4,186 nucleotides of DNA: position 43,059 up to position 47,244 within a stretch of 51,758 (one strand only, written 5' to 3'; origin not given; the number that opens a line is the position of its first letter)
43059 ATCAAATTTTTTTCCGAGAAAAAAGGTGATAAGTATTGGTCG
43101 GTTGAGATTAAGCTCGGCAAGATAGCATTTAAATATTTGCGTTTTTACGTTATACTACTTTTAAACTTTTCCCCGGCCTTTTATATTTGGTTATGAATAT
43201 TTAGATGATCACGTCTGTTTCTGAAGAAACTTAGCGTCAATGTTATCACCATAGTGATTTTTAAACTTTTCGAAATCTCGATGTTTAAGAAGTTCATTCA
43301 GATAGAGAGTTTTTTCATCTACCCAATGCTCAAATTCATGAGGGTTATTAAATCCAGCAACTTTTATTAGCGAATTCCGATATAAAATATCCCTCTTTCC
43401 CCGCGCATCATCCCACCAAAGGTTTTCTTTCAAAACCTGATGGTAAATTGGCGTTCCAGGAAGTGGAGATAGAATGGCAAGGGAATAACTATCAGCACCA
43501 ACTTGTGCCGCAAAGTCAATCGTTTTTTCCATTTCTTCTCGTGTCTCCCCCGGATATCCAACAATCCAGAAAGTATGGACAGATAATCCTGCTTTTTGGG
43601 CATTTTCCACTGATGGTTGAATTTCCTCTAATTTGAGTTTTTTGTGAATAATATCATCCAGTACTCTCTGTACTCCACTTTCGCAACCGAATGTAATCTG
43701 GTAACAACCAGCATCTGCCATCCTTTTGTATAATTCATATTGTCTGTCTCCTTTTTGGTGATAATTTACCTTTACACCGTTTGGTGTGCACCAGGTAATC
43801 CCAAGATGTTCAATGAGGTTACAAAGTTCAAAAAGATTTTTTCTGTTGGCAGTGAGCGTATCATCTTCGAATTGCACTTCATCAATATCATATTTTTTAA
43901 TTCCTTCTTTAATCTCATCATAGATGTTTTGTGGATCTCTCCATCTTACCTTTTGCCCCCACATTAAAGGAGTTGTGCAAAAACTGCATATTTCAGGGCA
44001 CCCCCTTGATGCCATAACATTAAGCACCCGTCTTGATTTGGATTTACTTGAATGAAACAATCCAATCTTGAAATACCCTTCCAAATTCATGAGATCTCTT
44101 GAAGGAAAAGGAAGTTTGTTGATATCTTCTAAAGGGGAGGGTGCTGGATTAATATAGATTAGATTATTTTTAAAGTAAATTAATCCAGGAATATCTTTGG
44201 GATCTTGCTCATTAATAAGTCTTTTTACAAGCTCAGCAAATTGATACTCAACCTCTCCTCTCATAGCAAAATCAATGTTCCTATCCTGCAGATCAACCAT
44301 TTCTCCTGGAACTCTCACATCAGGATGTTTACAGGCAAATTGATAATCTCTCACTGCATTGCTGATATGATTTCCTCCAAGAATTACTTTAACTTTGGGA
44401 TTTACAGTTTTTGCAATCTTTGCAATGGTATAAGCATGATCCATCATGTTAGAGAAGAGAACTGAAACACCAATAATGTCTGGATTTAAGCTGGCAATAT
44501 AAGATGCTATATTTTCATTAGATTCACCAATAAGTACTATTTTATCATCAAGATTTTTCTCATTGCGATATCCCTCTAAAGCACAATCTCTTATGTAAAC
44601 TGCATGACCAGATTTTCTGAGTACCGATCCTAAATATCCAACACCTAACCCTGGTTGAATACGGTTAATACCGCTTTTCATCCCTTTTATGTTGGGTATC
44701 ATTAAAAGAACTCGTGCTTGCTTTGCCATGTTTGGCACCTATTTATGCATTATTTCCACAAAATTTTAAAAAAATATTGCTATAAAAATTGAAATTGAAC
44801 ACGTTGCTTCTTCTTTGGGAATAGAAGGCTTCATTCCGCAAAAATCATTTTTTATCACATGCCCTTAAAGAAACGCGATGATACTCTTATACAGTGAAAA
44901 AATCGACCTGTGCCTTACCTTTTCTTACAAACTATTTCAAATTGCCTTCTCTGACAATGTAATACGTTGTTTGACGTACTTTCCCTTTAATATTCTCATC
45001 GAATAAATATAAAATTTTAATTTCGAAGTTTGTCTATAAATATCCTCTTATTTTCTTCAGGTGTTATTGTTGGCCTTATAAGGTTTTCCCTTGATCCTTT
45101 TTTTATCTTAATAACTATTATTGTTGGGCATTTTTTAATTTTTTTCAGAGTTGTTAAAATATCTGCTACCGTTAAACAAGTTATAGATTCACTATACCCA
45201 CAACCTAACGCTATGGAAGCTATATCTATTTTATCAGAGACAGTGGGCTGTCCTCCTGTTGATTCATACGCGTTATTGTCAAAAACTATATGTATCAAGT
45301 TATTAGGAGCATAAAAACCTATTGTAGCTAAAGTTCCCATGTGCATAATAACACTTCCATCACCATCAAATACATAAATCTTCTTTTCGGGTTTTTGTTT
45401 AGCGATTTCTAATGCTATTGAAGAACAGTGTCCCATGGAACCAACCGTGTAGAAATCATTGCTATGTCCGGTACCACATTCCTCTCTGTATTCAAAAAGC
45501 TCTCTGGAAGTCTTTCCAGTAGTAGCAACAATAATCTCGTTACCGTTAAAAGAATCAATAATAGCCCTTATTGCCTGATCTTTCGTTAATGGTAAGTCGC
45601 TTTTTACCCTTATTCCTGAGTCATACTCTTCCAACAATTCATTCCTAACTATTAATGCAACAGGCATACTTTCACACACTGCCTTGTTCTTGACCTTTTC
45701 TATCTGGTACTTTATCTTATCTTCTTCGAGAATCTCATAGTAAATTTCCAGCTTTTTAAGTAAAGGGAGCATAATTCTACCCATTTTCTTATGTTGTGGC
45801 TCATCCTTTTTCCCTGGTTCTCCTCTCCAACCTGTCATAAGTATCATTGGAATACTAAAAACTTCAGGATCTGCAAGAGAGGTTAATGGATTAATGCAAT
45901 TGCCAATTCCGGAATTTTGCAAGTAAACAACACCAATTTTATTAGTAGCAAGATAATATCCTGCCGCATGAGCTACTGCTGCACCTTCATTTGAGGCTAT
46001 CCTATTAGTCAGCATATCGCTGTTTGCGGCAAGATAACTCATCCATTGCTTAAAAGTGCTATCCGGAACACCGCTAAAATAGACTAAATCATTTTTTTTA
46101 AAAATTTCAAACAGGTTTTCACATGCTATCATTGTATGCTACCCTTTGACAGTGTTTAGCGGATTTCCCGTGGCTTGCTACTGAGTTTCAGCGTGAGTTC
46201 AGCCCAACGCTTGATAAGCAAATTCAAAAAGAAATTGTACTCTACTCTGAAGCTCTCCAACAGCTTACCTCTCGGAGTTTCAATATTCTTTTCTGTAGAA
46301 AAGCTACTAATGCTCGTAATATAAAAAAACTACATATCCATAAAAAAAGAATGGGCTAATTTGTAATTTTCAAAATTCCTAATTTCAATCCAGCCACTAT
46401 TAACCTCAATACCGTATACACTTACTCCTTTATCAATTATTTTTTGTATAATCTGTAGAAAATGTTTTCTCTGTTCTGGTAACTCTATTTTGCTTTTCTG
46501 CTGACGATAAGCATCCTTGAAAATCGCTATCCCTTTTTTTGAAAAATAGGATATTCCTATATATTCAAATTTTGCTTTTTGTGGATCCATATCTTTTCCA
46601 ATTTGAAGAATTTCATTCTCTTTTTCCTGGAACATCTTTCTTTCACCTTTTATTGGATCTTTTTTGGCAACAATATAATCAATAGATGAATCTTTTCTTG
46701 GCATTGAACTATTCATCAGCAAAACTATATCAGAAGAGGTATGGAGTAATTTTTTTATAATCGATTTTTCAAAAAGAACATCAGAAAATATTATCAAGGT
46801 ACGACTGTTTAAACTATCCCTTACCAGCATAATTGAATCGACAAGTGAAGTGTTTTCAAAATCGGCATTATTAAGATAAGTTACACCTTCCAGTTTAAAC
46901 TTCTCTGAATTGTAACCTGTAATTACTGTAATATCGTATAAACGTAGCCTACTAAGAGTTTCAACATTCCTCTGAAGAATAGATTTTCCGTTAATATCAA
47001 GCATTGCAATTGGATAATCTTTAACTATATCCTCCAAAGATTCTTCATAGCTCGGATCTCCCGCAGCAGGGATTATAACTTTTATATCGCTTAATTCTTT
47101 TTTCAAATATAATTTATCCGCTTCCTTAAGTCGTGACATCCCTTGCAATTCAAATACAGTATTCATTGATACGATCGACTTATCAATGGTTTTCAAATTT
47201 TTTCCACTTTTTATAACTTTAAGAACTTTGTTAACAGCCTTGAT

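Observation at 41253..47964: Fosfomycin-like early phosphonate pathway without epoxidase, inside a glycan locus: predicted CMP-activated, C-methylated hydroxyalkylphosphonate donor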

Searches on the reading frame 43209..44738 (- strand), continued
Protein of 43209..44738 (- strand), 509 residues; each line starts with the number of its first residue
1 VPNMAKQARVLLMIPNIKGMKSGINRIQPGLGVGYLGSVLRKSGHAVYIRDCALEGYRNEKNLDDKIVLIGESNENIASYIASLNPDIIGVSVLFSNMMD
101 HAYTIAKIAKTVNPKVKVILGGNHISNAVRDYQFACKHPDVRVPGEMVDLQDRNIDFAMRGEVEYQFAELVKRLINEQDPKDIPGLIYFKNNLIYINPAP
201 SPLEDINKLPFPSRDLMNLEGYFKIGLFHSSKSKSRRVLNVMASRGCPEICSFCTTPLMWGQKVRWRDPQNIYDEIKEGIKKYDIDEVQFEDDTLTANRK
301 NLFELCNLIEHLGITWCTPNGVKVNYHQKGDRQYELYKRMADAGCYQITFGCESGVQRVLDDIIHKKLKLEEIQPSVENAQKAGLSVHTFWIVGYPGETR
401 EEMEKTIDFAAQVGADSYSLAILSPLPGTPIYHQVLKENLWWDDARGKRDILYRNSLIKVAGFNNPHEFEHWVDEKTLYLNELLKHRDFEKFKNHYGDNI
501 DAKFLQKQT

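Call 64: search_protein_families(library=ncbifam, proteins=[L001:7494-8633:+, L013:7943-9076:+, L016:12726-13856:+, L088:6661-7794:+, L088:3679-4200:+, L013:9081-9695:+], max_evalue=1e-25)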
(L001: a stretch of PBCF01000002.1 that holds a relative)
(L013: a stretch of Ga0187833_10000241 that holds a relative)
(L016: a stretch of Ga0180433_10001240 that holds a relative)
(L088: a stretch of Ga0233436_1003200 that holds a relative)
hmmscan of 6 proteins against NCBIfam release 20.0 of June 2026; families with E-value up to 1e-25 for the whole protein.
L001:7494-8633:+ (379 aa): 10 families
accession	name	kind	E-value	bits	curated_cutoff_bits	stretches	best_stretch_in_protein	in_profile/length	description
NF041833.1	Fe_ADH_ErcA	equivalog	2.9e-49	168.2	550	1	5-375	11-379/382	alcohol dehydrogenase-like regulatory protein ErcA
NF010378.0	PRK13805.1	equivalog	8.7e-48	162.8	951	1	4-344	464-826/872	bifunctional acetaldehyde-CoA/alcohol dehydrogenase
TIGR03405.1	Phn_Fe-ADH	equivalog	2e-47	161.7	423.7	1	7-360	9-351/355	iron-containing alcohol dehydrogenase PsrA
TIGR02638.1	lactal_redase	equivalog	2.3e-47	161.6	523.15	1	6-371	11-376/379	lactaldehyde reductase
NF007911.0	PRK10624.1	equivalog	7.6e-44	150.2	537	1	5-374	11-378/382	lactaldehyde reductase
NF058672.1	4HyButDHCUPNE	equivalog_domain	2.9e-41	141.9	500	1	3-374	8-374/378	4-hydroxybutyrate dehydrogenase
NF053866.1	CholDhdGbsBBac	equivalog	3.8e-36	124.6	550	1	4-283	17-302/392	choline dehydrogenase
NF007363.0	PRK09860.1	equivalog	5.4e-36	124.5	581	1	34-373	40-378/383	L-threonine dehydrogenase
NF050025.1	SulfAcetaldRedSarD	equivalog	1.7e-34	119.4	700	1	2-375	8-382/385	sulfoacetaldehyde reductase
NF011998.0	PRK15454.1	equivalog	2.9e-32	111.9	556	1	57-282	83-310/395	ethanolamine utilization ethanol dehydrogenase EutG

L013:7943-9076:+ (377 aa): 10 families
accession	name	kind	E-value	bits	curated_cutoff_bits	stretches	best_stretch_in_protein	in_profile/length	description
TIGR03405.1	Phn_Fe-ADH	equivalog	3.3e-71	239.9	423.7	1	8-361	1-353/355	iron-containing alcohol dehydrogenase PsrA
NF041833.1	Fe_ADH_ErcA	equivalog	1.3e-41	143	550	1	56-375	61-380/382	alcohol dehydrogenase-like regulatory protein ErcA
NF053866.1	CholDhdGbsBBac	equivalog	4.4e-37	127.6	550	1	27-374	34-388/392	choline dehydrogenase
TIGR02638.1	lactal_redase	equivalog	8.7e-36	123.5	523.15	1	78-373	85-379/379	lactaldehyde reductase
NF050025.1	SulfAcetaldRedSarD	equivalog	3e-34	118.5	700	1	82-359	90-367/385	sulfoacetaldehyde reductase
NF010378.0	PRK13805.1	equivalog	7.2e-33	113.4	951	1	82-295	544-761/872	bifunctional acetaldehyde-CoA/alcohol dehydrogenase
NF007911.0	PRK10624.1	equivalog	7.4e-31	107.4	537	1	57-375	62-380/382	lactaldehyde reductase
NF011998.0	PRK15454.1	equivalog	5e-30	104.5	556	1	67-351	94-369/395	ethanolamine utilization ethanol dehydrogenase EutG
NF058672.1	4HyButDHCUPNE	equivalog_domain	2e-28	99.7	500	1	53-354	54-355/378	4-hydroxybutyrate dehydrogenase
NF007363.0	PRK09860.1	equivalog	1.4e-27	96.9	581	1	43-374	46-380/383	L-threonine dehydrogenase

L016:12726-13856:+ (376 aa): 11 families
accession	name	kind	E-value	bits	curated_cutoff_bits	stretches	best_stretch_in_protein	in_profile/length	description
TIGR03405.1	Phn_Fe-ADH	equivalog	1.6e-80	270.5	423.7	1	7-358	1-351/355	iron-containing alcohol dehydrogenase PsrA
NF041833.1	Fe_ADH_ErcA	equivalog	4.3e-71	240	550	1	15-374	13-380/382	alcohol dehydrogenase-like regulatory protein ErcA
NF050025.1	SulfAcetaldRedSarD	equivalog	4.2e-59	200.3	700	1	8-376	6-385/385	sulfoacetaldehyde reductase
NF010378.0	PRK13805.1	equivalog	3.8e-58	197.1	951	1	6-306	458-769/872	bifunctional acetaldehyde-CoA/alcohol dehydrogenase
TIGR02638.1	lactal_redase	equivalog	6.5e-58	196.3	523.15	1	15-370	12-377/379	lactaldehyde reductase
NF007911.0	PRK10624.1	equivalog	8.3e-55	186.3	537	1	24-375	22-381/382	lactaldehyde reductase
NF053866.1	CholDhdGbsBBac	equivalog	3.2e-53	180.7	550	1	4-375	9-390/392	choline dehydrogenase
NF058672.1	4HyButDHCUPNE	equivalog_domain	2.3e-52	178.4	500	1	11-374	8-376/378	4-hydroxybutyrate dehydrogenase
NF011998.0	PRK15454.1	equivalog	3.3e-45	154.5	556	1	80-361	98-380/395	ethanolamine utilization ethanol dehydrogenase EutG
NF011717.0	PRK15138.1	equivalog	6.5e-40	137.4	645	1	5-348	4-358/387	alcohol dehydrogenase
NF007363.0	PRK09860.1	equivalog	9.1e-40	137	581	1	60-366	60-373/383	L-threonine dehydrogenase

L088:6661-7794:+ (377 aa): 10 families
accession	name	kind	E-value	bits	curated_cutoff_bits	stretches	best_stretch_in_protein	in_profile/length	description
TIGR03405.1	Phn_Fe-ADH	equivalog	1.7e-52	178.4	423.7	1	10-340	12-331/355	iron-containing alcohol dehydrogenase PsrA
TIGR02638.1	lactal_redase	equivalog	3.1e-49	167.8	523.15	1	5-373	10-378/379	lactaldehyde reductase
NF007911.0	PRK10624.1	equivalog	4.1e-45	154.4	537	1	4-287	10-296/382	lactaldehyde reductase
NF010378.0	PRK13805.1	equivalog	5.6e-45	153.5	951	1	13-284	470-757/872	bifunctional acetaldehyde-CoA/alcohol dehydrogenase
NF053866.1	CholDhdGbsBBac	equivalog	1.4e-44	152.3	550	1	8-282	21-301/392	choline dehydrogenase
NF041833.1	Fe_ADH_ErcA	equivalog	3e-44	151.7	550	1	7-376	13-380/382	alcohol dehydrogenase-like regulatory protein ErcA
NF058672.1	4HyButDHCUPNE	equivalog_domain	6.9e-41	140.7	500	1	7-375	12-375/378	4-hydroxybutyrate dehydrogenase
NF050025.1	SulfAcetaldRedSarD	equivalog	3.1e-37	128.4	700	1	6-372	12-379/385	sulfoacetaldehyde reductase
NF011998.0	PRK15454.1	equivalog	3.1e-36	125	556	1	70-281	96-309/395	ethanolamine utilization ethanol dehydrogenase EutG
NF007363.0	PRK09860.1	equivalog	1.6e-35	123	581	1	6-281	13-291/383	L-threonine dehydrogenase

L088:3679-4200:+ (173 aa): 1 family
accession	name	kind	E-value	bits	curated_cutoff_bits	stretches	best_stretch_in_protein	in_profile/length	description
TIGR00455.1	apsK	equivalog_domain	9.9e-28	97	138.7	1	1-166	19-183/184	adenylyl-sulfate kinase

L013:9081-9695:+ (204 aa): 4 families
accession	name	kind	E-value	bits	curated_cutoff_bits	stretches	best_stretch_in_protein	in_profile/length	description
TIGR00455.1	apsK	equivalog_domain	1.7e-33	115.9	138.7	1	28-191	19-182/184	adenylyl-sulfate kinase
NF002059.0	PRK00889.1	subfamily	1.7e-30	106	244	1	29-192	7-168/177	adenylyl-sulfate kinase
NF004040.0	PRK05537.1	equivalog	7e-28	97.4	669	1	29-191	398-562/572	bifunctional sulfate adenylyltransferase/adenylylsulfate kinase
NF004035.0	PRK05506.1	subfamily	3.8e-26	91.5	715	1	24-189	457-622/632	bifunctional sulfate adenylyltransferase subunit 1/adenylylsulfate kinase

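Call 92: find_encoding_contigs(protein=P0047, flank=10000, max_places=1)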
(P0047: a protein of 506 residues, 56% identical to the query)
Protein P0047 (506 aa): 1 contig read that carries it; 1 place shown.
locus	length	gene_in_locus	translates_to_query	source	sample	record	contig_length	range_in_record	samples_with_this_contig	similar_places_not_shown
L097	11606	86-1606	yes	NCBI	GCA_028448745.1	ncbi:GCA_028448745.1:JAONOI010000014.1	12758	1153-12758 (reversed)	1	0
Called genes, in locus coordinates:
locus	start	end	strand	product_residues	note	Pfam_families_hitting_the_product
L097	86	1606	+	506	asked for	PF02310:B12-binding, PF04055:Radical_SAM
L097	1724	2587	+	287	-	PF13578:Methyltransf_24 (weak)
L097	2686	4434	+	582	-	PF00664:ABC_membrane, PF00005:ABC_tran, PF02463:SMC_N (weak), PF13555:AAA_29 (faint)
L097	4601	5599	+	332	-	PF01073:3Beta_HSD, PF01370:Epimerase, PF02719:Polysacc_synt_2, PF04321:RmlD_sub_bind (weak), PF05368:NmrA, PF08659:KR, PF13460:NAD_binding_10, PF16363:GDP_Man_Dehyd, +1 more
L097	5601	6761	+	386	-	PF01041:DegT_DnrJ_EryC1, PF00155:Aminotran_1_2 (faint)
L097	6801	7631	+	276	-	PF22674:C2185-like_N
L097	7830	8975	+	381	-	-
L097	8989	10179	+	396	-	PF13489:Methyltransf_23, PF08241:Methyltransf_11, PF08242:Methyltransf_12, PF13649:Methyltransf_25, PF13847:Methyltransf_31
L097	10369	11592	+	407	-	PF02655:ATP-grasp_3, PF07478:Dala_Dala_lig_C (weak), PF13535:ATP-grasp_4 (weak)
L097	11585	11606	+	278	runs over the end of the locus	PF00456:Transketolase_N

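Call 105: predict_structure(alignment_id=A1)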
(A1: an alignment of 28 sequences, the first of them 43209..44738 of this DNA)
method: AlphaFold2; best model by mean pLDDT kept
length: 509 residues; sequences in the alignment: 28
mean_pLDDT: 89.7   pTM: 0.90
mean pLDDT of the five models: 89.7, 88.9, 88.5, 87.4, 85.0
residues with pLDDT >= 90: 322; 70-90: 153; 50-70: 32; < 50: 2
segments of 3 or more residues with pLDDT < 50: none
pLDDT, mean of each block of 10 residues (from residue 1): 75 95 85 96 97 95 91 98 98 92 98 98 93 90 78 94 95 97 95 92 86 96 89 88 89 83 93 97 96 92 98 94 83 94 95 68 68 91 94 87 91 92 87 88 69 77 91 93 92 84 76
secondary structure, 60 per line:
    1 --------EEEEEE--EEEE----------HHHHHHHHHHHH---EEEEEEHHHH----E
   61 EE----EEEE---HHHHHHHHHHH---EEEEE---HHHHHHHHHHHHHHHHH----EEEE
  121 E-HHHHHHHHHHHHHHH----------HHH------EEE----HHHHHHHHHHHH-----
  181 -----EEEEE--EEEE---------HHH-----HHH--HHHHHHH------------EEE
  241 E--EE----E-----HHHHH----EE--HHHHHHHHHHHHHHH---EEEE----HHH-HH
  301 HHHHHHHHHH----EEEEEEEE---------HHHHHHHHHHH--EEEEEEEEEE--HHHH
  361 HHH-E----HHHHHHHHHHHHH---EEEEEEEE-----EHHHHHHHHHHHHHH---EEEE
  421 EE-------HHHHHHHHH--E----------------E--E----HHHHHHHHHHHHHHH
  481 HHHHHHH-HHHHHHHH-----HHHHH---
elements in order: E9-14 E17-20 H31-42 E46-51 H52-55 E60-62 E67-70 H74-84 E88-92 H96-112 E117-121 H123-137 E157-159 H164-175 E186-190 E193-196 H219-225 E238-241 H256-260 H269-283 E287-290 H299-310 E315-322 H332-342 E345-354 H357-363 H370-382 E386-393 H400-413 E417-422 H430-438 H466-487 H489-496 H502-506

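Call 108: fold_search(model_id=the predicted structure, library=pdb)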
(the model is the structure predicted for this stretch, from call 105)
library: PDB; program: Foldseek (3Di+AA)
matches with E <= 10: 1695; with E <= 0.001: 93
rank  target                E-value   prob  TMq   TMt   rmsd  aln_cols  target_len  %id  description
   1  9ccb                  1.3e-21  1.00  0.60  0.73   8.1       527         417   18  X-ray crystal structure of methyl-coenzyme M reductase glutamine methylase (MgmA) from Methanothermobacter marburgensis  (released 2025-01-01)
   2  6wte_A                8.0e-21  1.00  0.64  0.58   9.0       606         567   16  Structure of radical S-adenosylmethionine methyltransferase, TsrM, from Kitasatospora setae with cobalamin and [4Fe-4S (released 2020-12-23)
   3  6wtf_A                1.3e-20  1.00  0.64  0.60   4.9       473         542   18  Structure of radical S-adenosylmethionine methyltransferase, TsrM, from Kitasatospora setae with tryptophan substrate  (released 2020-12-23)
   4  6wtf_B                1.8e-20  1.00  0.64  0.60   7.3       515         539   17  Structure of radical S-adenosylmethionine methyltransferase, TsrM, from Kitasatospora setae with tryptophan substrate  (released 2020-12-23)
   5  6wte_B                3.0e-20  1.00  0.63  0.60   7.6       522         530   17  Structure of radical S-adenosylmethionine methyltransferase, TsrM, from Kitasatospora setae with cobalamin and [4Fe-4S (released 2020-12-23)
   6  6fd2_A                4.7e-20  1.00  0.66  0.73   6.9       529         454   17  Radical SAM 1,2-diol dehydratase AprD4 in complex with its substrate paromamine (released 2018-01-17)
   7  6fd2_B                2.1e-19  1.00  0.66  0.73   7.2       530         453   17  Radical SAM 1,2-diol dehydratase AprD4 in complex with its substrate paromamine (released 2018-01-17)
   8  9n1b                  6.3e-19  1.00  0.64  0.53   7.2       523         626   16  Crystal structure of CysS from Corallococcus sp. CA054B with 5'-deoxyadenosine, methionine, and pantetheinylated 3-metho (released 2026-01-28)
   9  7kdx_B                7.5e-19  1.00  0.63  0.49   8.4       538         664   17  Crystal structure of Streptomyces tokunonesis TokK with hydroxycobalamin, 5'-deoxyadenosine, and methionine (released 2022-01-12)
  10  5ul4                  1.4e-18  1.00  0.62  0.44  12.7       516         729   16  Structure of Cobalamin-dependent S-adenosylmethionine radical enzyme OxsB with aqua-cobalamin and S-adenosylmethionine b (released 2017-04-19)
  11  7kdy_A                2.8e-18  1.00  0.64  0.51   8.1       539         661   17  Crystal structure of Streptomyces tokunonesis TokK with hydroxycobalamin, 5'-deoxyadenosine, methionine, and (2R)-pant (released 2022-01-12)
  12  5ul3                  3.5e-18  1.00  0.61  0.44  14.1       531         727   16  Structure of Cobalamin-dependent S-adenosylmethionine radical enzyme OxsB with aqua-cobalamin bound (released 2017-04-19)
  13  9n1d                  3.7e-18  1.00  0.64  0.53   7.1       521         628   16  Crystal structure of CysS from Corallococcus sp. CA054B with 5'-deoxyadenosine and methionine bound (released 2026-01-28)
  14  7kdy_B                6.6e-18  1.00  0.63  0.50   8.2       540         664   18  Crystal structure of Streptomyces tokunonesis TokK with hydroxycobalamin, 5'-deoxyadenosine, methionine, and (2R)-pant (released 2022-01-12)
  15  7kdx_A                8.8e-18  1.00  0.64  0.51   7.8       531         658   18  Crystal structure of Streptomyces tokunonesis TokK with hydroxycobalamin, 5'-deoxyadenosine, and methionine (released 2022-01-12)
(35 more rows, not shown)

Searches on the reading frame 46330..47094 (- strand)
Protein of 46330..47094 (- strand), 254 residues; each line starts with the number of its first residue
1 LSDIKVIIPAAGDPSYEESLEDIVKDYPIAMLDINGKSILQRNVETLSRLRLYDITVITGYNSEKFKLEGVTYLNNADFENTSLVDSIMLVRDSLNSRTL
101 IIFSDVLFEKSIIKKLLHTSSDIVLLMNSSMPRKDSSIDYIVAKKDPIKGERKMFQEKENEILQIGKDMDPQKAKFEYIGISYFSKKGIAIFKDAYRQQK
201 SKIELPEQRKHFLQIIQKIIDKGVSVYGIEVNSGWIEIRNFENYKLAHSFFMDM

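Call 59: search_protein_families(library=pfam, proteins=[window:46330-47094:-], max_evalue=5)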
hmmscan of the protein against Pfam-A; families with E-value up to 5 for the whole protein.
window:46330-47094:- (254 aa): 3 families
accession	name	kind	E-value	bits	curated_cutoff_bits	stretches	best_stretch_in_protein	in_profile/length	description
PF12804.13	NTP_transf_3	-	0.00065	20.4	27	1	30-120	17-111/160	MobA-like NTP transferase domain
PF09093.17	Lyase_catalyt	-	0.071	12.7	25.1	1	146-247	56-150/359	Lyase, catalytic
PF23576.2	SEN1_barrel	-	0.14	12.6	27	1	108-153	26-71/101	Helicase SEN1 beta-barrel domain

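Call 63: search_solved_structures(query=window:46330-47094:-, max_evalue=0.01)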
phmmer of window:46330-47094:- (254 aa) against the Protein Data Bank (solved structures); distinct sequences matched with E-value up to 0.01: 2.
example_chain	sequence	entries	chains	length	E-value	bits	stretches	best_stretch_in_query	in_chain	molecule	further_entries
1jyk_A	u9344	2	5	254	0.0013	21.8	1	4-117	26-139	CTP:phosphocholine Cytidylyltransferase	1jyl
6pd1_A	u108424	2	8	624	0.0092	19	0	19-130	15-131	Nucleotidyl transferase/aminotransferase, class V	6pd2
